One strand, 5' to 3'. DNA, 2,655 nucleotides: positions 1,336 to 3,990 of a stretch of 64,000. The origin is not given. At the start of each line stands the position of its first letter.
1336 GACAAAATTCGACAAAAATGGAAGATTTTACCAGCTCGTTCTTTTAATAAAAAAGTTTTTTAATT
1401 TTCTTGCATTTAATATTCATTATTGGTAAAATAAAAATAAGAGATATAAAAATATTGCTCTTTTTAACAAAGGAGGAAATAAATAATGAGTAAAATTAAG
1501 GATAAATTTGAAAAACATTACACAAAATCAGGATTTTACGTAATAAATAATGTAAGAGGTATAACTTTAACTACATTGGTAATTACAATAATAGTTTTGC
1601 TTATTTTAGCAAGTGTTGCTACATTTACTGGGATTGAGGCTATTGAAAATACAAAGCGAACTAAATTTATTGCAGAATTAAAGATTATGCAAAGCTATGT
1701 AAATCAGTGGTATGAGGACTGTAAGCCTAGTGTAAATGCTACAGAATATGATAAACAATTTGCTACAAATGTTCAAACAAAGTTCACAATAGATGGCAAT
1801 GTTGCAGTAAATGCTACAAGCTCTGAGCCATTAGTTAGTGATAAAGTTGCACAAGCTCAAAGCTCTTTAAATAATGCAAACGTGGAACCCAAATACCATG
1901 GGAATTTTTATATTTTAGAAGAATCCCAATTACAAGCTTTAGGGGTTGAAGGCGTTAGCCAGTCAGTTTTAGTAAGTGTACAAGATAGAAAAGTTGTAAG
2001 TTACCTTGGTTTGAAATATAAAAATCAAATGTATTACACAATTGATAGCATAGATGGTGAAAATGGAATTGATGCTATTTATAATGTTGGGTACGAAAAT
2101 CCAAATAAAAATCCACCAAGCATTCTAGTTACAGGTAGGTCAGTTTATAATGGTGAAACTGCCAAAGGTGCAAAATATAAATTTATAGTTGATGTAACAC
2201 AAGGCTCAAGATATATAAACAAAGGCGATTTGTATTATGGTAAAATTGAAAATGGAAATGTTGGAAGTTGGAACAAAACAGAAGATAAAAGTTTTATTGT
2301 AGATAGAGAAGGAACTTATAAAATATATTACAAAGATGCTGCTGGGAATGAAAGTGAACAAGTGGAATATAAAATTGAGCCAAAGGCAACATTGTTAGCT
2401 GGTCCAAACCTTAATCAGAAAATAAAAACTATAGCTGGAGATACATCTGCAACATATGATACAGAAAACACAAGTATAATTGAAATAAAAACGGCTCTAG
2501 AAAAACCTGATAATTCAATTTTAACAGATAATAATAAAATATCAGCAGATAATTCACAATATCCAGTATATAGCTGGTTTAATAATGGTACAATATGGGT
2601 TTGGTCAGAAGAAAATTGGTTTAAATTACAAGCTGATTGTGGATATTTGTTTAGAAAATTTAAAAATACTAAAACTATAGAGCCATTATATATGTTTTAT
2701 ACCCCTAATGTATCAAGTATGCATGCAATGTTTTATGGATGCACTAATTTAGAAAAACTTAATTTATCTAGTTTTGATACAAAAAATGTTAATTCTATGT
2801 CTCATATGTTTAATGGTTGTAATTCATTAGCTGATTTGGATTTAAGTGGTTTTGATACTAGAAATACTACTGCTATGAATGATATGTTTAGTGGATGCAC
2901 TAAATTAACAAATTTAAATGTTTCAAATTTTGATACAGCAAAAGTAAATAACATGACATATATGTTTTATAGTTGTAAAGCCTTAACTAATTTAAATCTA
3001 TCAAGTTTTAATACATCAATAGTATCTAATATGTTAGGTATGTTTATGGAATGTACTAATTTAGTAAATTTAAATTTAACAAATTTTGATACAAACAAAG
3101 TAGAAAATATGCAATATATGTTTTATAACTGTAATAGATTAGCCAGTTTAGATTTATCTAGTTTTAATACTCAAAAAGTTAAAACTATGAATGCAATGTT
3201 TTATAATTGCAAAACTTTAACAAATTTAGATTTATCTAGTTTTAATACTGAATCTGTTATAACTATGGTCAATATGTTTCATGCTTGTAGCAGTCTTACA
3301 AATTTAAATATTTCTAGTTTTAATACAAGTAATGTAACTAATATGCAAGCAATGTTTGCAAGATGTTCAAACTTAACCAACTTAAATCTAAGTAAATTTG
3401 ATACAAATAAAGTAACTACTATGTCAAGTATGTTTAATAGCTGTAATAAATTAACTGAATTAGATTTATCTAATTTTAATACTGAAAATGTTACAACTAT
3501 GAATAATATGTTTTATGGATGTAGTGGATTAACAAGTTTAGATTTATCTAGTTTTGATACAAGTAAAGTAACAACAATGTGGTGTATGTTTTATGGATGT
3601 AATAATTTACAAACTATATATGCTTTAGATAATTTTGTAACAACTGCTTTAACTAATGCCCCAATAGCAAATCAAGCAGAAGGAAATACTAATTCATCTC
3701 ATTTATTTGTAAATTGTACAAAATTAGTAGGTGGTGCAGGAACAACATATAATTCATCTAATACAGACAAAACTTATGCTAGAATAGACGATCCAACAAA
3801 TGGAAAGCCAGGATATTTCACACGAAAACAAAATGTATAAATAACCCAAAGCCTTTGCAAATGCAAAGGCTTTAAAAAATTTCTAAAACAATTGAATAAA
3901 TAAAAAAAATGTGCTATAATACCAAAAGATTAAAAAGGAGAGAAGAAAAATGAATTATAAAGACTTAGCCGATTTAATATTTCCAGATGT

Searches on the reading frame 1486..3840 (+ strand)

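Call 91: search_protein_families(library=pfam, proteins=[window:1486-3840:+], max_evalue=0.01)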
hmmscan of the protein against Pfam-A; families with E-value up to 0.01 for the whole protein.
window:1486-3840:+ (784 aa): 5 families
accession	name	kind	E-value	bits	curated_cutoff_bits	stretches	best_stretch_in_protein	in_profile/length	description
PF03382.20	DUF285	-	4.1e-76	252.9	25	4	462-578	1-113/120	Mycoplasma protein of unknown function, DUF285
PF13855.12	LRR_8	-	6.3e-10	39.1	27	0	415-455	20-58/61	Leucine rich repeat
PF24758.1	LRR_At5g56370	-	2.5e-08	34.3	27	0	604-688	13-94/227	FBD-associated F-box protein At5g56370, LRR repeats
PF23952.1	LRR_EndoS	-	1.1e-06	29.2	27.9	0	466-558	22-114/116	Endo-beta-N-acetylglucosaminidase EndoS LRR domain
PF25013.1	LRR_Zer-1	-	3.3e-06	27.7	27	0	598-689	4-95/137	Zer-1-like, Leucine-rich repeats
